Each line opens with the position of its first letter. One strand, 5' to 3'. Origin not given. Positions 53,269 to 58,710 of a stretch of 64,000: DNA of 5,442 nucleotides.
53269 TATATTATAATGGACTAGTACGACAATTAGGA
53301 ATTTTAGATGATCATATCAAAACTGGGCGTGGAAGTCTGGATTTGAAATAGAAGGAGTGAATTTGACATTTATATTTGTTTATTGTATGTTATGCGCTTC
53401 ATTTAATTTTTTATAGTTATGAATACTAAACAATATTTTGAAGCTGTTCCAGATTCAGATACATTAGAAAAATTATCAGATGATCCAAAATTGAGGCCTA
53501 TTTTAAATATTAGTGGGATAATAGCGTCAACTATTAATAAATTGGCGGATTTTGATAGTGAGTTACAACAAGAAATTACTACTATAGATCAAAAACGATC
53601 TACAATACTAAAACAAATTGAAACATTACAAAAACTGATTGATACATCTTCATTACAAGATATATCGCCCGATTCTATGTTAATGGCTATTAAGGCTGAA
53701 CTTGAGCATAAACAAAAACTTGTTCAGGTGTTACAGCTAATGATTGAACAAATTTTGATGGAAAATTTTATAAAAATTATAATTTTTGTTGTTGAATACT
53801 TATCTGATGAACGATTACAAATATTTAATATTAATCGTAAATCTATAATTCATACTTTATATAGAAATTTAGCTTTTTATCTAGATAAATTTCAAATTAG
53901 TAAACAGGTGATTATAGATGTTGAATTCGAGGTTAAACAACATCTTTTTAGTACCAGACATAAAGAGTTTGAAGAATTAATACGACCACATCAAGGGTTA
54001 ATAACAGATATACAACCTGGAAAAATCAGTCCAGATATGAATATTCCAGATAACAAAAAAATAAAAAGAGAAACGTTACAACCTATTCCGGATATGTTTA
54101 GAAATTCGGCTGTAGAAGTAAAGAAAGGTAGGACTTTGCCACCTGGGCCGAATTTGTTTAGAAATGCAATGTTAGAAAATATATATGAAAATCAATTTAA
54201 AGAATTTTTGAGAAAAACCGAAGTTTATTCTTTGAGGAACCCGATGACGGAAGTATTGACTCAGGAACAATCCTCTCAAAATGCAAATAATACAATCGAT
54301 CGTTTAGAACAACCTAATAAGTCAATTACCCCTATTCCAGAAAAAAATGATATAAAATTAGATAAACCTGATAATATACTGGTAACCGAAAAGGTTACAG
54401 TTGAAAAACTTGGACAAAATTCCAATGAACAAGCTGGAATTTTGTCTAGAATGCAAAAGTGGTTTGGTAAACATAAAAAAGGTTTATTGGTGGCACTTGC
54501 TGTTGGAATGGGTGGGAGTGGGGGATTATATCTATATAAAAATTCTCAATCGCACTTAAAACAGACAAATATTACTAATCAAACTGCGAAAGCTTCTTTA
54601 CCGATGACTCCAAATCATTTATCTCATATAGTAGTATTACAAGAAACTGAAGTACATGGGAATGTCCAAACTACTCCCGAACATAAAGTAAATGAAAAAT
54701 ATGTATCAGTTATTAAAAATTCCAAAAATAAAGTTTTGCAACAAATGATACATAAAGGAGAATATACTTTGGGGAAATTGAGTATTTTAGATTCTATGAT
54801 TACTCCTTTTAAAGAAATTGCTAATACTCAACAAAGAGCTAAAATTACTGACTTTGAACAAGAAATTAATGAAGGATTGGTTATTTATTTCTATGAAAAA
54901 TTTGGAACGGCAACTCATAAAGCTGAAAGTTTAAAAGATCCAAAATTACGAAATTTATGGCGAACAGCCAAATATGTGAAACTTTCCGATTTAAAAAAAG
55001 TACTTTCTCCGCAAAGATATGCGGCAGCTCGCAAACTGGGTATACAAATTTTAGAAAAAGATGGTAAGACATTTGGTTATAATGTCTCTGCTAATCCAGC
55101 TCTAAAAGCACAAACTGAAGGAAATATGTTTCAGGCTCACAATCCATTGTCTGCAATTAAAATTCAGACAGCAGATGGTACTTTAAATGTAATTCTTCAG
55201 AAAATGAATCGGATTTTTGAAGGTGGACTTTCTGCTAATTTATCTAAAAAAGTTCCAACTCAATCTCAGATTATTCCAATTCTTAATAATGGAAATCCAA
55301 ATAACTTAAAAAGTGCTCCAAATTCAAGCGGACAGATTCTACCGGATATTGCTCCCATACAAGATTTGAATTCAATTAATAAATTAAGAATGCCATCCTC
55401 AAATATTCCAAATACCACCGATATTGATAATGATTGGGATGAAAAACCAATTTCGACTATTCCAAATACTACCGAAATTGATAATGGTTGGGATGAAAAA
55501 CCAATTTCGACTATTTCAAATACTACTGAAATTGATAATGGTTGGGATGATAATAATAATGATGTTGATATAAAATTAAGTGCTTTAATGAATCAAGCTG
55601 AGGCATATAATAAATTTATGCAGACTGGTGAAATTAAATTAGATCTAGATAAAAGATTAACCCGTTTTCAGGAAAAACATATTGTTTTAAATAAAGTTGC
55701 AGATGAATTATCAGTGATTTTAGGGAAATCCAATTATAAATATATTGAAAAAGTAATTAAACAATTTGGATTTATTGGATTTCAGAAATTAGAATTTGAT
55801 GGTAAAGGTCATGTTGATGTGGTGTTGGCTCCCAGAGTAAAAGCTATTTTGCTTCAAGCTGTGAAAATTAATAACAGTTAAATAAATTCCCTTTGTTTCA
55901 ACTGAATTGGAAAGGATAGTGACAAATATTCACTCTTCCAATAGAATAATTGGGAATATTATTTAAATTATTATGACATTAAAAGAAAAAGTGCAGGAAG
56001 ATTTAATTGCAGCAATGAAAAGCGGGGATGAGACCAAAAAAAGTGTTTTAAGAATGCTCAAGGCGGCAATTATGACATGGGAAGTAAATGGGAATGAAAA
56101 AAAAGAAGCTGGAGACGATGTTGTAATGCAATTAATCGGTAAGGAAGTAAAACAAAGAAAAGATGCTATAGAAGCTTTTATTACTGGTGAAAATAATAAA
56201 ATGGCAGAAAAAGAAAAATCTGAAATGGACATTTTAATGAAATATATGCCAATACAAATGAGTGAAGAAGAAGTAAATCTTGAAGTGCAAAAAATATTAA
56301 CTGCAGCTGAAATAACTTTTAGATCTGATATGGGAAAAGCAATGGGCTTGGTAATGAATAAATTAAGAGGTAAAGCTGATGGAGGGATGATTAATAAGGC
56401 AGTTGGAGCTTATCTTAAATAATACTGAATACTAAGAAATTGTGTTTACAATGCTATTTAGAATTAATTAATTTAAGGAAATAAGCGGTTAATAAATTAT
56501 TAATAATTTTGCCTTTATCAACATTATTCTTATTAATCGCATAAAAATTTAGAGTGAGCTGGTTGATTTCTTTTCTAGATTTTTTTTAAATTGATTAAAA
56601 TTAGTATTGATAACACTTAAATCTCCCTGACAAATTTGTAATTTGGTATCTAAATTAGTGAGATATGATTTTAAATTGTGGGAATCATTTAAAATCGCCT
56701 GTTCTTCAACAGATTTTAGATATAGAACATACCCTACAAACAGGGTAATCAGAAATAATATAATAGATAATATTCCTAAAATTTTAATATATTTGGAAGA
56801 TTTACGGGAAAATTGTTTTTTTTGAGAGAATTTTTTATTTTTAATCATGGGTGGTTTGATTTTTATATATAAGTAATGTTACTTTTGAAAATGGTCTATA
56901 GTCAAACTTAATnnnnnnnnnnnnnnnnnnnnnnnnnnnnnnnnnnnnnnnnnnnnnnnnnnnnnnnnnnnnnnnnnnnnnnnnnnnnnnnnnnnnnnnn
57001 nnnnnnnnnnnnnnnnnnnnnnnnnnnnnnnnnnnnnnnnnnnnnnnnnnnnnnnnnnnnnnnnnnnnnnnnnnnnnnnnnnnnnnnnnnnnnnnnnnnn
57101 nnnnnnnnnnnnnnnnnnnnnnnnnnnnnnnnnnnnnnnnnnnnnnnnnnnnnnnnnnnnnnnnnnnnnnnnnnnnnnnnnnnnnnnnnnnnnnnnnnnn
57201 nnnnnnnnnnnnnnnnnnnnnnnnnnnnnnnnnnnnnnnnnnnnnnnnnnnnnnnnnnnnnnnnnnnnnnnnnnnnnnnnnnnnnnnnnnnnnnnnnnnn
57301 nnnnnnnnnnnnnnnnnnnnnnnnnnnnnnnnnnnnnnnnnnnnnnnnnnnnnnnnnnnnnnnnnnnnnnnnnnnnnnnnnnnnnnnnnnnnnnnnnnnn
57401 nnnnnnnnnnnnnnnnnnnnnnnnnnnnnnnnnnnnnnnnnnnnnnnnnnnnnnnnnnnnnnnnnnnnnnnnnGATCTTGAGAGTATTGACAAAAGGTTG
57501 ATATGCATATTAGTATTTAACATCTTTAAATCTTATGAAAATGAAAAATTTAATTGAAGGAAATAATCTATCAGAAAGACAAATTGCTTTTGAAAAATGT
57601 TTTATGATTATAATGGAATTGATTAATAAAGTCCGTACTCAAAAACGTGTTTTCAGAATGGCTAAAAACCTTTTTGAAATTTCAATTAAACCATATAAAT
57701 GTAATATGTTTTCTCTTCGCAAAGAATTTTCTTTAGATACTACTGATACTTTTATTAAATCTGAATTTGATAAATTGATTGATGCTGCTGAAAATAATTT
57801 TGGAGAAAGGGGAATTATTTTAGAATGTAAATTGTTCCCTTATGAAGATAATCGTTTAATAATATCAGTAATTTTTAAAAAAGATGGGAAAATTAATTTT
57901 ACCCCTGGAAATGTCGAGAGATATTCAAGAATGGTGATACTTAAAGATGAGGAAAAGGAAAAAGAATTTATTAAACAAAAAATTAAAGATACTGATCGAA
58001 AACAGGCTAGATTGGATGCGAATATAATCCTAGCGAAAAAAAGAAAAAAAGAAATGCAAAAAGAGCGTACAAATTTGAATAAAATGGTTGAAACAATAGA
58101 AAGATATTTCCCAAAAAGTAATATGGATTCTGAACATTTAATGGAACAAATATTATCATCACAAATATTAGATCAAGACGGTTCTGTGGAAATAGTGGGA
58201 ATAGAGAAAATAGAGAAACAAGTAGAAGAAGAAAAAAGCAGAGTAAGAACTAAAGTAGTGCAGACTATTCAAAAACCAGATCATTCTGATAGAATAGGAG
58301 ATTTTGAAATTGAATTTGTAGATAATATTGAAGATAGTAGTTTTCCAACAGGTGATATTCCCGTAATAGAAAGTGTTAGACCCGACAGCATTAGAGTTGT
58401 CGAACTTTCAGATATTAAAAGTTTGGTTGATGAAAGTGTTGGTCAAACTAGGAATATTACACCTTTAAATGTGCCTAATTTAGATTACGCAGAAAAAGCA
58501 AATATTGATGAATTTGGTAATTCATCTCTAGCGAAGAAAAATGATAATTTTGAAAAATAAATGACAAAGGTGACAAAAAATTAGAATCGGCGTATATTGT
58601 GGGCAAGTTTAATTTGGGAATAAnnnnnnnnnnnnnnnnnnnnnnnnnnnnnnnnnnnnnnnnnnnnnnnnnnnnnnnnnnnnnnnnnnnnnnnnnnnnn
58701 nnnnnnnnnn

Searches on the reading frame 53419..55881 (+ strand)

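Call 18: search_protein_families(library=pfam, proteins=[window:53419-55881:+], max_evalue=0.001)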
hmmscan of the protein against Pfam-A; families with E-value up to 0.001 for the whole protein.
window:53419-55881:+ (820 aa): 0 families

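Call 28: search_protein_families(library=pfam, proteins=[window:53419-55881:+], max_evalue=1)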
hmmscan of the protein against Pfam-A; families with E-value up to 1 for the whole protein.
window:53419-55881:+ (820 aa): 1 family
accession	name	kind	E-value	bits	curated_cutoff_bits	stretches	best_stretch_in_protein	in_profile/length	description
PF10078.15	DUF2316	-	0.16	12.7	26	0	377-413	16-52/89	Uncharacterized protein conserved in bacteria (DUF2316)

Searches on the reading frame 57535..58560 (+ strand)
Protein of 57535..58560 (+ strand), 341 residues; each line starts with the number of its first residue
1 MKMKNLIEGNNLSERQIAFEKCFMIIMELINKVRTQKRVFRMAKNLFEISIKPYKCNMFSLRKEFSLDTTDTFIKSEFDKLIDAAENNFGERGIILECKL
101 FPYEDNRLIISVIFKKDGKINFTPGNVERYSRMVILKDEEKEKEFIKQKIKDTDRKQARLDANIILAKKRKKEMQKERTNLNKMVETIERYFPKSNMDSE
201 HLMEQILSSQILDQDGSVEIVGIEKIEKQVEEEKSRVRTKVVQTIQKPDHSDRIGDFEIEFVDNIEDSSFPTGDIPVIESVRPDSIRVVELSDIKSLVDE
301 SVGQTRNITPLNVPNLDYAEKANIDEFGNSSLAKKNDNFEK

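Call 18: search_protein_families(library=pfam, proteins=[window:57535-58560:+], max_evalue=0.001)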
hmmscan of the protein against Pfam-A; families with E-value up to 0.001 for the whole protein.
window:57535-58560:+ (341 aa): 0 families

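Call 28: search_protein_families(library=pfam, proteins=[window:57535-58560:+], max_evalue=1)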
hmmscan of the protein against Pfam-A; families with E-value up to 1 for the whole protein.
window:57535-58560:+ (341 aa): 1 family
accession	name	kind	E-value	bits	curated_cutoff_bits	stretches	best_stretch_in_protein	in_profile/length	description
PF11831.13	Myb_Cef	-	0.34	10.8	27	1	139-234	87-170/230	pre-mRNA splicing factor component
